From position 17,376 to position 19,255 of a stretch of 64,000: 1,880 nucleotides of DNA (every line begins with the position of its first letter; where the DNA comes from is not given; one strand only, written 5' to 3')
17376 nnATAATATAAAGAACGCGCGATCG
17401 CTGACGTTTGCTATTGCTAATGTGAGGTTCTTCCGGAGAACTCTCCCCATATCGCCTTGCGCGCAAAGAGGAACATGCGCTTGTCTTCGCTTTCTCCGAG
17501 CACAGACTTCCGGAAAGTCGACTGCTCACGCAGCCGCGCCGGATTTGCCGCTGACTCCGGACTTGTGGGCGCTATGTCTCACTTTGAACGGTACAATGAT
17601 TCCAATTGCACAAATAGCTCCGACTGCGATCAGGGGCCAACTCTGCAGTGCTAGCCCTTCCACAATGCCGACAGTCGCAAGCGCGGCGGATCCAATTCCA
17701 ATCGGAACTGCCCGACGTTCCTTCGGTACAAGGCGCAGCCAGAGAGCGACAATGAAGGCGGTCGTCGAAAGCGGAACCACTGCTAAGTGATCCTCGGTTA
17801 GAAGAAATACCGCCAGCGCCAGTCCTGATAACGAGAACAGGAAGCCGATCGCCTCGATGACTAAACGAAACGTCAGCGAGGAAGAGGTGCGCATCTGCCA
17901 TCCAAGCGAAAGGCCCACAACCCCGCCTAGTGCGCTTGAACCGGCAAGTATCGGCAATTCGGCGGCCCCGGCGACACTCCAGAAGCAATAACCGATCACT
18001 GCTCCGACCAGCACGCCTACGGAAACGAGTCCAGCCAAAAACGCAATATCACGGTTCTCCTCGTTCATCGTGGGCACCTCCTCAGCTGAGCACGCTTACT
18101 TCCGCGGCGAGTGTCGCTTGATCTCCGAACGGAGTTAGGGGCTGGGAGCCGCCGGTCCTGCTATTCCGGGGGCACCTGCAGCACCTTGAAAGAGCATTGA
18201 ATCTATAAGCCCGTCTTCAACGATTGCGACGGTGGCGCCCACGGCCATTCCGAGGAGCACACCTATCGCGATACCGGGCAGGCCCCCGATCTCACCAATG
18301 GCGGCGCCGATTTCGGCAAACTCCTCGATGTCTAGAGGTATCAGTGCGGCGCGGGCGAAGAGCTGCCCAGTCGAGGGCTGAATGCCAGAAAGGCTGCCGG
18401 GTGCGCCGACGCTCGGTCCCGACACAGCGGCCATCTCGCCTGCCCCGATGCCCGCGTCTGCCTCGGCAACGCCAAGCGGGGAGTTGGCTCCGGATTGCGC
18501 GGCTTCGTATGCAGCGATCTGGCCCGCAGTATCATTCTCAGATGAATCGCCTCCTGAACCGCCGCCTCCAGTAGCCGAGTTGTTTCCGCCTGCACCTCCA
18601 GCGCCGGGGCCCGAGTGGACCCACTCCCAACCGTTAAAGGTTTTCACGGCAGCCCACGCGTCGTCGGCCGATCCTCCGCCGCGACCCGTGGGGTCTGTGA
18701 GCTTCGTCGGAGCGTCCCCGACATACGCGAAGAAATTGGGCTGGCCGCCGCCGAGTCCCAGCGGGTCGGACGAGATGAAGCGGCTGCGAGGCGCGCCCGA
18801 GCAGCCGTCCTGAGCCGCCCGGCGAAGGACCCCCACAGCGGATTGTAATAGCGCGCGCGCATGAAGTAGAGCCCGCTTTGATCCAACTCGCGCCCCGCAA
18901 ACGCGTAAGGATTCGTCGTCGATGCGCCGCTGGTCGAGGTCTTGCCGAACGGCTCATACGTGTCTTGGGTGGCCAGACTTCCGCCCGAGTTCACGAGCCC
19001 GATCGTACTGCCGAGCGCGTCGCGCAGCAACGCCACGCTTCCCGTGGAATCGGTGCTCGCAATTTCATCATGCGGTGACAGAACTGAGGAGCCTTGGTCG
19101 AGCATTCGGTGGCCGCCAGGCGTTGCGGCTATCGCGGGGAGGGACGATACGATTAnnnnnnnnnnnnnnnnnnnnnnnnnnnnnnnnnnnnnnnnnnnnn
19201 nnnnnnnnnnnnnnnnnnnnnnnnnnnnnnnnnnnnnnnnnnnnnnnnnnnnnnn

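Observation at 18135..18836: Gly-rich rhs-tip toxin domain ending in a glycine-zipper helix, followed by a 5-TM immunity candidate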

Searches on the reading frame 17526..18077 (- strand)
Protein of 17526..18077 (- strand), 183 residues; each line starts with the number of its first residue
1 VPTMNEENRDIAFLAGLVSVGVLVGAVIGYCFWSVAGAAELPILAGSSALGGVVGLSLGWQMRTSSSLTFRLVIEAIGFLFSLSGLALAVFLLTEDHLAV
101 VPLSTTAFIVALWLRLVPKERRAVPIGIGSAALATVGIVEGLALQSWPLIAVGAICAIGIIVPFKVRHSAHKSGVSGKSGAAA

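Call 3: search_protein_families(library=pfam, max_evalue=1, proteins=[window:17526-18077:-])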
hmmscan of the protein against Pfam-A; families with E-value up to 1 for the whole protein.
window:17526-18077:- (183 aa): 0 families

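Call 4: search_protein_families(library=ncbifam, max_evalue=1, proteins=[window:17526-18077:-])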
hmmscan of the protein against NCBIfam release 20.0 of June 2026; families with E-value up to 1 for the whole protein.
window:17526-18077:- (183 aa): 1 family
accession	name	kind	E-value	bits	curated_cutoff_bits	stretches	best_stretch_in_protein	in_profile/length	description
NF049871.2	cytotoxin_MakA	exception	0.24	10.3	320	1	4-62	181-236/354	alpha-pore-forming cytotoxin MakA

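Call 12: list_cluster_members(proteins=[P0001, window:17526-18077:-, window:19153-19920:-, window:19911-20648:-, window:15342-16382:-, window:16874-17377:-])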
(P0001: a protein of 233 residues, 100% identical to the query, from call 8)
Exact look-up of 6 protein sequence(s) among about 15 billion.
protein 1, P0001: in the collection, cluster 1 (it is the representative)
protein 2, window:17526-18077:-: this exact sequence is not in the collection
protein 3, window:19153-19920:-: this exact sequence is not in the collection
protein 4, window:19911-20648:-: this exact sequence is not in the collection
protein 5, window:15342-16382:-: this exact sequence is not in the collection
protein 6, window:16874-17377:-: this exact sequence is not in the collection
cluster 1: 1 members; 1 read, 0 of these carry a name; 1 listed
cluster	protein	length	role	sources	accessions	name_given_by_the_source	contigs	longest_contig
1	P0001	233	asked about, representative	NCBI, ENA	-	-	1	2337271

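Call 13: find_homologous_proteins(query=window:17529-18068:-, max_evalue=0.01)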
Query seq(180 aa) (180 aa): 1 proteins with E <= 0.01 among 5616 candidates.
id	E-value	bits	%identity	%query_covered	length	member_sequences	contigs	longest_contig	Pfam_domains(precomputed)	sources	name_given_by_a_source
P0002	4.0e-104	364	100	100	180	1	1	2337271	-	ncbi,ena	-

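Call 14: find_encoding_contigs(protein=P0002, flank=10000, max_places=4)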
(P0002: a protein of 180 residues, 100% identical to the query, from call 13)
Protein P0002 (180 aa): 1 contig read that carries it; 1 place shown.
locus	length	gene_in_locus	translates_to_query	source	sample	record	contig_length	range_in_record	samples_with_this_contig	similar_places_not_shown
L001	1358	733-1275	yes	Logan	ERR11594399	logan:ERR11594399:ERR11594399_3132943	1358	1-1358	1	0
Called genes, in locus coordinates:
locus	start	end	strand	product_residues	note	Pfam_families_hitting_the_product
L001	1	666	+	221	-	?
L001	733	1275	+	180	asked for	-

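Call 21: search_protein_families(library=pfam, max_evalue=10, proteins=[window:17529-18068:-])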
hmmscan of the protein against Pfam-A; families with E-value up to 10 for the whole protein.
seq(180 aa): 2 families
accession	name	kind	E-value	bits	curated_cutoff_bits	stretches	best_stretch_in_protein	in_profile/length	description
PF07581.17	Glug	-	1.1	10.3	20.5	1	43-57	1-15/28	The GLUG motif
PF03137.26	OATP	-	7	5.2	25.8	1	101-136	476-510/545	Organic Anion Transporter Polypeptide (OATP) family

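Call 43: predict_structure(protein=window:17529-18068:-)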
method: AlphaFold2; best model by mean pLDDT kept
length: 180 residues; sequences in the alignment: 1
mean_pLDDT: 55.8   pTM: 0.34
mean pLDDT of the five models: 55.8, 51.6, 48.1, 48.0, 40.6
residues with pLDDT >= 90: 0; 70-90: 2; 50-70: 150; < 50: 28
segments of 3 or more residues with pLDDT < 50: 94-98, 158-166, 176-180
pLDDT, mean of each block of 10 residues (from residue 1): 64 64 58 53 58 57 57 59 58 50 54 55 55 59 58 53 47 45
secondary structure, 60 per line:
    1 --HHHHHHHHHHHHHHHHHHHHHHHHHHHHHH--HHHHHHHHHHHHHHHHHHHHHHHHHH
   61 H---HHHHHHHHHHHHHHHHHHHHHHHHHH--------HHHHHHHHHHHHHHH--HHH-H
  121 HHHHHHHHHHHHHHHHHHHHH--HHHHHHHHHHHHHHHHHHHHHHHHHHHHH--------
elements in order: H3-32 H35-61 H65-90 H99-113 H120-141 H144-172

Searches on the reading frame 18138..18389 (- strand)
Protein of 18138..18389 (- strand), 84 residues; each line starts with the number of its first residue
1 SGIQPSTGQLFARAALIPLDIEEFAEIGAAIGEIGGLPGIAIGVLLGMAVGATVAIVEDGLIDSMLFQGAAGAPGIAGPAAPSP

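Call 21: search_protein_families(library=pfam, max_evalue=10, proteins=[window:18138-18389:-])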
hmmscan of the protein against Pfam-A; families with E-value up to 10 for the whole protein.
seq(84 aa): 2 families
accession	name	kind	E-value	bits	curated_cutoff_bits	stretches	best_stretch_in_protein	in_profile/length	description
PF17352.7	MFS18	-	0.013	16.2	25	1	15-78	13-76/96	Male Flower Specific protein 18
PF21724.2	DUF6861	-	7.5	6.4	28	1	26-54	56-84/194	Family of unknown function (DUF6861)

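Call 68: search_dna_similar(query=window:18138-18389:-, collection=plasmids, mode=protein, max_evalue=10, max_rows=15)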
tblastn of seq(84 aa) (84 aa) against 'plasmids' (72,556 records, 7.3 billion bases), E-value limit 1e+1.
No match.

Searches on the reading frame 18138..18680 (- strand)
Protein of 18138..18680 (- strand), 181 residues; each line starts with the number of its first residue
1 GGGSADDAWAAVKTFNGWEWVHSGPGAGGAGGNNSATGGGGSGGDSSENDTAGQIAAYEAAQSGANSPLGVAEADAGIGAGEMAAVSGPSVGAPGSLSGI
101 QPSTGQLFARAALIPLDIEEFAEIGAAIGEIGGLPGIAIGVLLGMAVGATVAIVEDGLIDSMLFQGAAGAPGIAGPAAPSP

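Call 8: find_homologous_proteins(query=window:18138-18680:-, max_evalue=0.01)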
Query seq(181 aa) (181 aa): 1 proteins with E <= 0.01 among 8000 candidates.
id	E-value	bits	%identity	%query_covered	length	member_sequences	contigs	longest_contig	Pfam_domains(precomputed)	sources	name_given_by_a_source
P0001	1.4e-100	353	100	100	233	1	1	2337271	-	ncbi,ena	-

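Call 11: find_encoding_contigs(protein=P0001, flank=10000, max_places=6)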
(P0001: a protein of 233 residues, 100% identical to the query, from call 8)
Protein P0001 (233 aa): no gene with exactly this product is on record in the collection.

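Call 16: search_protein_representatives(protein=window:18138-18680:-)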
Query: 181 residues. Proteins with E-value up to 0.001 (for the whole library): 3; up to 1e-10: 1; up to 1e-30: 1. The best 3 are listed.
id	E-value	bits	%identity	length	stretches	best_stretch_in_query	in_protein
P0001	4.4e-101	352.9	100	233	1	1-181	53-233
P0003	1.2e-04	38.6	32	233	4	44-115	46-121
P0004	7.1e-04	36.1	28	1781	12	66-130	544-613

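Call 19: find_related_loci(query=window:18138-18680:-, collection=genome_contigs, flank=10000)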
Query window:18138-18680:- (181 aa) in genome_contigs; peptide patterns used: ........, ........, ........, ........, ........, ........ (x = any residue, [..] = any of these).
599 stretches matched a pattern, but none encodes a relative of the query by tblastn (E <= 1e-3).

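Call 21: search_protein_families(library=pfam, max_evalue=10, proteins=[window:18138-18680:-])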
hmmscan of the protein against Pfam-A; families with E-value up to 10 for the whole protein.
seq(181 aa): 0 families

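Call 22: search_solved_structures(query=window:18138-18680:-, max_evalue=10)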
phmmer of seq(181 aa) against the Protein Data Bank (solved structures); distinct sequences matched with E-value up to 10: 2.
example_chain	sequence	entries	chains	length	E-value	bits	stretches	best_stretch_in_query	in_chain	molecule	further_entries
9dbd_A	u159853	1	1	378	0.098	16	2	15-51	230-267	Tet4 Variant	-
9dbf_A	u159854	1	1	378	0.1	16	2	15-51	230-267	Tet4 Variant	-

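Call 32: predict_structure(protein=window:18138-18680:-)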
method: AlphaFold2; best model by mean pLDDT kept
length: 181 residues; sequences in the alignment: 1
mean_pLDDT: 49.7   pTM: 0.23
mean pLDDT of the five models: 49.7, 46.7, 44.2, 44.1, 39.9
residues with pLDDT >= 90: 0; 70-90: 16; 50-70: 46; < 50: 119
segments of 3 or more residues with pLDDT < 50: 1-3, 12-44, 60-100, 107-116, 160-181
pLDDT, mean of each block of 10 residues (from residue 1): 49 45 41 43 48 51 45 39 39 42 52 51 66 73 73 53 44 41 40
secondary structure, 60 per line:
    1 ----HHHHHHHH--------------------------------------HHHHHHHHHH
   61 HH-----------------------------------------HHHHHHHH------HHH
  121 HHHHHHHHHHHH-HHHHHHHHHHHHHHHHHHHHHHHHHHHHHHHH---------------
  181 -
elements in order: H5-12 H51-62 H104-111 H118-132 H134-165

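Call 42: find_related_loci(query=window:18138-18680:-, collection=metagenome_contigs, flank=8000)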
Query window:18138-18680:- (181 aa) in metagenome_contigs; peptide patterns used: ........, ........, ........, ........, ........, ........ (x = any residue, [..] = any of these).
548 stretches matched a pattern, but none encodes a relative of the query by tblastn (E <= 1e-3).

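Call 50: fold_search(model_id=the predicted structure, library=pdb)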
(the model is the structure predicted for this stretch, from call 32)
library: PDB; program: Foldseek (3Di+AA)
matches with E <= 10: 3; with E <= 0.001: 0
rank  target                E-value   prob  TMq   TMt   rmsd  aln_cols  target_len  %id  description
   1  9u6g_N                5.6e+00  0.21  0.18  0.11   5.6        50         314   20  Cryo-EM structure of the Vo domain of V/A-ATPase in liposomes, state1 (released 2025-10-29)
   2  4h63_K                6.9e+00  0.11  0.27  0.42   6.9        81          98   18  Structure of the Schizosaccharomyces pombe Mediator head module (released 2012-10-31)
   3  1zy3_MODEL_1_A        7.9e+00  0.02  0.14  0.15  24.8       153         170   14  Structural model of complex of Bcl-w protein with Bid BH3-peptide (released 2006-02-14)

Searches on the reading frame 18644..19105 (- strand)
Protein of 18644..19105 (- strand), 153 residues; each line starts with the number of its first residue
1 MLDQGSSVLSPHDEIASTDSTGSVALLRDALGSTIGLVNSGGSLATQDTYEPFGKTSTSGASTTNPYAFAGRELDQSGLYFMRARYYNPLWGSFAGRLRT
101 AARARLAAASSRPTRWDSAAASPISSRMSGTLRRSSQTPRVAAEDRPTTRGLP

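Call 3: search_protein_families(library=pfam, max_evalue=1, proteins=[window:18644-19105:-])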
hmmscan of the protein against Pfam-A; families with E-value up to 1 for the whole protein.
window:18644-19105:- (153 aa): 1 family
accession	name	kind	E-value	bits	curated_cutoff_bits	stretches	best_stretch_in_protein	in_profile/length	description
PF10414.14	CysG_dimeriser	-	0.0093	16.2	23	1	91-126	5-40/58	Sirohaem synthase dimerisation region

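Call 4: search_protein_families(library=ncbifam, max_evalue=1, proteins=[window:18644-19105:-])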
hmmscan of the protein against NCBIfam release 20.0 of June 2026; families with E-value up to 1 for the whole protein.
window:18644-19105:- (153 aa): 2 families
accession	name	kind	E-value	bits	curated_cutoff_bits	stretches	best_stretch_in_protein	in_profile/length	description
TIGR03696.1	Rhs_assc_core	domain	2.1e-09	37.7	32.5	1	50-95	1-46/76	RHS repeat-associated core domain-containing protein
NF041261.1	RHS_core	equivalog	0.0014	16.5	2000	1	30-94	1164-1231/1261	RHS element core protein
